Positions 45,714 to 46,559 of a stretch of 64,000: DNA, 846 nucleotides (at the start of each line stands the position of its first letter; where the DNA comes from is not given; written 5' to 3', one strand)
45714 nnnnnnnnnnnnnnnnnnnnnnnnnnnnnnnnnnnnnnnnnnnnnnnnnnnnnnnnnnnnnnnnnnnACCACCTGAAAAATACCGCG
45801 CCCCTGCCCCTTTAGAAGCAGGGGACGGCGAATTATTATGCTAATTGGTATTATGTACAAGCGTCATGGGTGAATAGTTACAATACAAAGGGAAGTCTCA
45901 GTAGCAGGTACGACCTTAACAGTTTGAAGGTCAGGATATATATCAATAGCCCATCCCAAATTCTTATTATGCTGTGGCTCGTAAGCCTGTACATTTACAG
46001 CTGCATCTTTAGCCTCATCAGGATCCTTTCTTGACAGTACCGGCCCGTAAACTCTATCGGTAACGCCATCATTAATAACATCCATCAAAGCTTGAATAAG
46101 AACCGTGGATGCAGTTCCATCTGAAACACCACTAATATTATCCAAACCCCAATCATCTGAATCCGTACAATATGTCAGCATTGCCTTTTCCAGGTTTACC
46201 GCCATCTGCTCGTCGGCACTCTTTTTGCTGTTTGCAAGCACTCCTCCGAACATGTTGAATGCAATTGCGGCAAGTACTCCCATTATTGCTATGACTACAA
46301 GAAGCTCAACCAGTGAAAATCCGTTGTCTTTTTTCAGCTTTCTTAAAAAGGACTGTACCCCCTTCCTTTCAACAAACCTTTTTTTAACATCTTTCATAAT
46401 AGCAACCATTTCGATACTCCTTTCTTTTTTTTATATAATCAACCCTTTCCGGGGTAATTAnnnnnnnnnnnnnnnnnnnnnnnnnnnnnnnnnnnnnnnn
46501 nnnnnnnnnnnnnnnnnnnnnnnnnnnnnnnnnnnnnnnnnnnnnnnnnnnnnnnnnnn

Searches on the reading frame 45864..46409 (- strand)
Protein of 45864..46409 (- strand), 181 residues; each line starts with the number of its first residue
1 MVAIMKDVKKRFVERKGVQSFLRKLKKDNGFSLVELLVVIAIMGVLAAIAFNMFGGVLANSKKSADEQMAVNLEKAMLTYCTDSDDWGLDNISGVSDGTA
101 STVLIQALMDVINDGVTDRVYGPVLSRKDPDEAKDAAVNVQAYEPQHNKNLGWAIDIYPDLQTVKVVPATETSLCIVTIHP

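Call 4: search_protein_families(library=pfam, proteins=[window:45864-46409:-], max_evalue=0.1)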
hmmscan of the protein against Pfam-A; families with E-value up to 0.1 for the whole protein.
window:45864-46409:- (181 aa): 2 families
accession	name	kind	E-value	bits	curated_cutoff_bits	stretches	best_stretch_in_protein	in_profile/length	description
PF07963.17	N_methyl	-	2.1e-09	37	21.2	1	26-51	2-27/27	Prokaryotic N-terminal methylation motif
PF15339.11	Afaf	-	0.052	13.7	27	1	24-85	127-184/198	Acrosome formation-associated factor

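Call 5: search_protein_families(library=ncbifam, proteins=[window:45864-46409:-], max_evalue=0.1)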
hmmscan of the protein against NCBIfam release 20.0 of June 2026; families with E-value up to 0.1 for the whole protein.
window:45864-46409:- (181 aa): 15 families
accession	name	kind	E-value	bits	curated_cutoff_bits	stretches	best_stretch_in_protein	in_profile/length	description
TIGR02532.1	IV_pilin_GFxxxE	domain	1.1e-08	34.5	16.3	1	29-50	2-23/24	prepilin-type N-terminal cleavage/methylation domain-containing protein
NF041775.1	typeIV_PilA_Myxo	equivalog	4.1e-07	30.2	400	1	27-68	9-50/214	type IV pilin protein PilA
TIGR02596.1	TIGR02596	subfamily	1.3e-06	28.6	70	1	31-82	1-53/196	Verru_Chthon cassette protein D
TIGR01708.2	typeII_sec_gspH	equivalog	2.4e-06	27.6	80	1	29-68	2-39/169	type II secretion system minor pseudopilin GspH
TIGR01710.1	typeII_sec_gspG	equivalog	1.2e-05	25.3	88.85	1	30-84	2-56/134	type II secretion system major pseudopilin GspG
TIGR01711.1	gspJ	equivalog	1.9e-05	24.5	64.85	1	30-79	2-52/192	type II secretion system minor pseudopilin GspJ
NF007862.0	PRK10574.1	equivalog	3.4e-05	24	138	1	26-59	2-35/145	prepilin peptidase-dependent pilin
NF041013.1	T4P_ComGE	equivalog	0.0015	18.6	49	1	26-74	1-49/83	competence type IV pilus minor pilin ComGE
NF007800.0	PRK10506.1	equivalog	0.0018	18.1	158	1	24-51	4-31/163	prepilin peptidase-dependent protein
NF047827.1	T3SSXpsH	equivalog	0.012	15.4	160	1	30-74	2-47/145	type II secretion system protein XpsH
TIGR02523.1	type_IV_pilV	equivalog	0.021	15.3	52.2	1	29-78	2-51/139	type IV pilus modification protein PilV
TIGR01707.1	gspI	equivalog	0.051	14.1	44.35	1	30-71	1-42/101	type II secretion system minor pseudopilin GspI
NF007660.0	PRK10332.1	equivalog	0.052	14.1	86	1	24-92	4-74/107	prepilin-type N-terminal cleavage/methylation domain-containing protein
NF040999.1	pilin_ComGC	equivalog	0.052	13.7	75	0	29-48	2-21/84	competence type IV pilus major pilin ComGC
NF007848.0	PRK10557.1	equivalog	0.065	12.5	120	1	25-76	7-55/192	prepilin peptidase-dependent protein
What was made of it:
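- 45864..46409 (-): pilA, major pilin (181 aa; G|FSLVE). Calls 4 and 5: N_methyl 2.1e-9, TIGR02532 1.1e-8.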
